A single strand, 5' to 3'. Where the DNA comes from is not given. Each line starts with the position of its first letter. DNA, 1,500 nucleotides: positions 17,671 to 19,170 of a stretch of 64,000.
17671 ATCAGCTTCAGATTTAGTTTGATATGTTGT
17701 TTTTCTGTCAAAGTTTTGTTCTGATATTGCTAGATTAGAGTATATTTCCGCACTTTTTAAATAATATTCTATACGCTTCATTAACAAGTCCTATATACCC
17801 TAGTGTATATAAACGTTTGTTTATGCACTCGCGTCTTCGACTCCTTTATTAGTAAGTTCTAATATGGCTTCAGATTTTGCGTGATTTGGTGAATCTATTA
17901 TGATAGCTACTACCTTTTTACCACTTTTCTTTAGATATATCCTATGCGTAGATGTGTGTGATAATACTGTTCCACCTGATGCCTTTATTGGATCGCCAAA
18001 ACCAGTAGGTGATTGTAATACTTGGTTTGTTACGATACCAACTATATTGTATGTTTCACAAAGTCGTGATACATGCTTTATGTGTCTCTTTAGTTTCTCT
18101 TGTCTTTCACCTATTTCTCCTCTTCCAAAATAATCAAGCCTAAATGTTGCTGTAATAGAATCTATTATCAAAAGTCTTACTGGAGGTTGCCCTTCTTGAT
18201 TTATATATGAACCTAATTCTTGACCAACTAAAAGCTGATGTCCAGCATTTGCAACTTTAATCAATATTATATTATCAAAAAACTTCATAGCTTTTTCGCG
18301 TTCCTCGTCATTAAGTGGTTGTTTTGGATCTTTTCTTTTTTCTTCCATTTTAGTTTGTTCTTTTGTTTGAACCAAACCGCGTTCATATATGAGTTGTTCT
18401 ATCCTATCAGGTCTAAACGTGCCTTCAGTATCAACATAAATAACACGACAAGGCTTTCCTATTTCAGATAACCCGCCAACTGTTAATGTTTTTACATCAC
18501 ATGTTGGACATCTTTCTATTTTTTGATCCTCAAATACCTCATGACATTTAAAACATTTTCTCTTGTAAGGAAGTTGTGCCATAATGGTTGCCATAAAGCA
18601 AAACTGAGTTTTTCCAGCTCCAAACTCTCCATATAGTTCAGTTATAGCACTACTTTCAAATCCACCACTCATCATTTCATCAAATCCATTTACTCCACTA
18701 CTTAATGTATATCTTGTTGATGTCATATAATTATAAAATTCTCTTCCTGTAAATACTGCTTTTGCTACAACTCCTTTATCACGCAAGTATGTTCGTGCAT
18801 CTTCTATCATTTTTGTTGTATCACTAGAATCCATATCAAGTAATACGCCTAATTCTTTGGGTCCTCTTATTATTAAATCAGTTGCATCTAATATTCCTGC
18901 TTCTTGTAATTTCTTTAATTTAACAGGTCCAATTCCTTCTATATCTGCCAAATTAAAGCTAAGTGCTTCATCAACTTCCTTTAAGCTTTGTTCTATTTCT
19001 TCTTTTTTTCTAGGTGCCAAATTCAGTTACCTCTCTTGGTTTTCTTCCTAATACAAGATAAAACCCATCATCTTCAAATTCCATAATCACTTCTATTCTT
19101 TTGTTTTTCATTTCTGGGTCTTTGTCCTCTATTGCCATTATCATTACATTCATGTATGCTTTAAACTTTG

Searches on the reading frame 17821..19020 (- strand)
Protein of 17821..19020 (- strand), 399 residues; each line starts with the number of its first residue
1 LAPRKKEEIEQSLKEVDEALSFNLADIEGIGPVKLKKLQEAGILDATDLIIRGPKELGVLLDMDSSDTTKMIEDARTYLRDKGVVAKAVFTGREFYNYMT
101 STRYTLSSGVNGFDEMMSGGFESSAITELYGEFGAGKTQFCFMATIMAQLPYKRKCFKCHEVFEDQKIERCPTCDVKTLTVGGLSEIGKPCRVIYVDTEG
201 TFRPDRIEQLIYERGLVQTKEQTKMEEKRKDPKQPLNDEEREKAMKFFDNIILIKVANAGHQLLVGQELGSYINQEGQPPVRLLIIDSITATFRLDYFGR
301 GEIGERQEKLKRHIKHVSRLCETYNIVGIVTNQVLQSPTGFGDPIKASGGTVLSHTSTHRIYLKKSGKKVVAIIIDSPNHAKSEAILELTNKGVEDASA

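Call 9: search_protein_families(library=phrogs, proteins=[window:17821-19020:-], max_evalue=0.001)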
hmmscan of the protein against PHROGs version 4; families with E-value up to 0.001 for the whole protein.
window:17821-19020:- (399 aa): 3 families
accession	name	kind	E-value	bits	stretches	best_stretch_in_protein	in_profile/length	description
phrog_97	-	other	4.5e-21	76.6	1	102-383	46-258/506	UvsX-like recombinase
phrog_8337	-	DNA, RNA and nucleotide metabolism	6.1e-21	76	1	191-366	99-242/273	DNA repair protein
phrog_239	-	DNA, RNA and nucleotide metabolism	0.00015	21.8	1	69-334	305-517/801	DNA primase/helicase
